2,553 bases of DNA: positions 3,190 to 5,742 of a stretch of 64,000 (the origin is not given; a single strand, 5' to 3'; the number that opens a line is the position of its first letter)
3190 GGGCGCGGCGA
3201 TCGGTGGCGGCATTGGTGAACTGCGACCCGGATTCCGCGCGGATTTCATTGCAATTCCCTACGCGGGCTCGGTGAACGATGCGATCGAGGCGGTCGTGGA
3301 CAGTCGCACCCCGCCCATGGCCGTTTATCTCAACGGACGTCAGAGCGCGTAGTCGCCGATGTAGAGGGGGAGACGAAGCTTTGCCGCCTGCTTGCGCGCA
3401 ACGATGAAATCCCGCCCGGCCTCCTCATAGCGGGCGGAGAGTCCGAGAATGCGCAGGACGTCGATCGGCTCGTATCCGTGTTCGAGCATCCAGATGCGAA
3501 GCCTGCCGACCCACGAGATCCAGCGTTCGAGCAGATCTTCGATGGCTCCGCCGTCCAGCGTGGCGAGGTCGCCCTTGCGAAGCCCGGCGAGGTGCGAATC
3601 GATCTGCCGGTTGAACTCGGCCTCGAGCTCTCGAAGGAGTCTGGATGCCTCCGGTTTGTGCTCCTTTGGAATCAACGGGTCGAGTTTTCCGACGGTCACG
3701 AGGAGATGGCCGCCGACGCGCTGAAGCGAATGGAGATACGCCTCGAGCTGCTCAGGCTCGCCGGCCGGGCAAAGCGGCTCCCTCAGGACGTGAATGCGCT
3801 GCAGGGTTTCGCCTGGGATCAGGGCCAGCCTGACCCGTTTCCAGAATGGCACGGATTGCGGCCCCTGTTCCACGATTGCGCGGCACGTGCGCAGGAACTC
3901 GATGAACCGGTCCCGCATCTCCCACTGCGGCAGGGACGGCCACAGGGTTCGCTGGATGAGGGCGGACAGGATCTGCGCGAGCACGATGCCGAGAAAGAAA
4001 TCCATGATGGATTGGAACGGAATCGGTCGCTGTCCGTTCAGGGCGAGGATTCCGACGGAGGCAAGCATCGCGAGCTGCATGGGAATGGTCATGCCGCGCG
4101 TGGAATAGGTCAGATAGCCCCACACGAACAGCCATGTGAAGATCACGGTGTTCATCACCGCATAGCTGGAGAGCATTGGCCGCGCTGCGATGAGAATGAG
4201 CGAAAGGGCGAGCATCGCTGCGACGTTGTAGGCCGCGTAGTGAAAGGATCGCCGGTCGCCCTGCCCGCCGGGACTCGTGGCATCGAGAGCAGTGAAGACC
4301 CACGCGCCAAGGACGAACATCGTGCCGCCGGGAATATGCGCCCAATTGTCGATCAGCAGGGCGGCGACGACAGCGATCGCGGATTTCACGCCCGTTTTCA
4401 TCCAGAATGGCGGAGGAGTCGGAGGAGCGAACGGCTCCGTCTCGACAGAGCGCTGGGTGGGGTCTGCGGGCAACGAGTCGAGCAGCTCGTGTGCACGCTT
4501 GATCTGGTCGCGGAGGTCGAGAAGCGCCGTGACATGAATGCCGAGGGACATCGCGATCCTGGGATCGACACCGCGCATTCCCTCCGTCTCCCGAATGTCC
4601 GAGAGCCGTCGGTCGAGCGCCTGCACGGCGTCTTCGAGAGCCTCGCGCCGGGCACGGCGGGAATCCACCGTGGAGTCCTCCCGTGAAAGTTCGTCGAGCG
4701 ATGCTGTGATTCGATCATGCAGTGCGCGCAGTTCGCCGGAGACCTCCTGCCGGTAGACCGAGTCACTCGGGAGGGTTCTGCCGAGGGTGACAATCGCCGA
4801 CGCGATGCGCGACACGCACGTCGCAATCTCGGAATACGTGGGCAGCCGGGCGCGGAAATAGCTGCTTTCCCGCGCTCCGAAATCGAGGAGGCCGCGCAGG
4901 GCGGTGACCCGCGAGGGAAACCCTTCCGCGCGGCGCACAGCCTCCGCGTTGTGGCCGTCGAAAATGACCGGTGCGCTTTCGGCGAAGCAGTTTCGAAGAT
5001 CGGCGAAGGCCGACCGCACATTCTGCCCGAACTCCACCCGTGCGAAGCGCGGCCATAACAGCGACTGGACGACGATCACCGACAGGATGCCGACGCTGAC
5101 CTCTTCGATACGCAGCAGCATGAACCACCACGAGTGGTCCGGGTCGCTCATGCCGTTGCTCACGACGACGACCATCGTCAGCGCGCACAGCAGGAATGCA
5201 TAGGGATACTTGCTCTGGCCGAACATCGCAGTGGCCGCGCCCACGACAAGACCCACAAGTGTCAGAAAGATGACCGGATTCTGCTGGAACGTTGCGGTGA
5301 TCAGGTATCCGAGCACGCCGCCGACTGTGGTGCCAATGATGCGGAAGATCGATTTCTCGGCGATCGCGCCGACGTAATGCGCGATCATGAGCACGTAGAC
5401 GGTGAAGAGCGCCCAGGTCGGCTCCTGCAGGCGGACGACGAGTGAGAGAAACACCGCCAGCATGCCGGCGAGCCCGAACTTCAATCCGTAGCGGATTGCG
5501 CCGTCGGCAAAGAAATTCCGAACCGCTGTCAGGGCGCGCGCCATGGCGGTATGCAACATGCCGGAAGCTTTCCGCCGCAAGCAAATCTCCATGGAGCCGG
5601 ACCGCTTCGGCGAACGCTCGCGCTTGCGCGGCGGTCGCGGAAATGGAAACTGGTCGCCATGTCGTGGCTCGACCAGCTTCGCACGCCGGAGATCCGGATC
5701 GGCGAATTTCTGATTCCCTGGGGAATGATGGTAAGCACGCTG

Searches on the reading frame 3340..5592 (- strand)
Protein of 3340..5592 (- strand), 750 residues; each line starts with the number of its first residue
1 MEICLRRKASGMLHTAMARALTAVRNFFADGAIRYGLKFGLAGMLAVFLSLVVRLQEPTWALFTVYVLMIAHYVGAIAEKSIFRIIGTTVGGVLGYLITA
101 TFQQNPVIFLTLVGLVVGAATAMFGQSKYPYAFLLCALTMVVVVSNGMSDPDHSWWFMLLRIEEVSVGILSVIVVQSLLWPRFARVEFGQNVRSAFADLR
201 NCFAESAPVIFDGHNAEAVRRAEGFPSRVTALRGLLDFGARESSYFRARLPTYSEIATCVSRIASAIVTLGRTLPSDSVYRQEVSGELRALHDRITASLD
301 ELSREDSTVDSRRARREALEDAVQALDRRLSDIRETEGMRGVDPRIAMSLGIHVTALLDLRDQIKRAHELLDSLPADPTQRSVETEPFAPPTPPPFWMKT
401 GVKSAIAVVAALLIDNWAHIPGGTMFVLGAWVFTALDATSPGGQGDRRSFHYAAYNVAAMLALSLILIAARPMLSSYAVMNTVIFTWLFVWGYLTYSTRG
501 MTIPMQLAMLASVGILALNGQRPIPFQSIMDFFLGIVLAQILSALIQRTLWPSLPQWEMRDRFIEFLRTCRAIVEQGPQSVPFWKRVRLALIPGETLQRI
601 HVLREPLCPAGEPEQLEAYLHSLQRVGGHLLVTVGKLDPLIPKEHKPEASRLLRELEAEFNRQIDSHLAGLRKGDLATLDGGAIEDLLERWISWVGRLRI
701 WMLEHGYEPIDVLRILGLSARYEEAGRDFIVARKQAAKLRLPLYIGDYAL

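Call 73: search_protein_families(library=pfam, proteins=[window:3340-5592:-], max_evalue=0.00001)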
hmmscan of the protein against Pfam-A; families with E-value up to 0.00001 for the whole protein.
window:3340-5592:- (750 aa): 3 families
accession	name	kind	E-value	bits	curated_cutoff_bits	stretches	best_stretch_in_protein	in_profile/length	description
PF04632.18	FUSC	-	2.8e-59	201.8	30.9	1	33-575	2-523/660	Fusaric acid resistance protein family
PF13515.12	FUSC_2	-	9.5e-15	55.3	25.6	1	45-175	1-126/126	Fusaric acid resistance protein-like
PF11744.14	ALMT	-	5.4e-07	29.3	20.6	1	35-211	13-200/471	Aluminium activated malate transporter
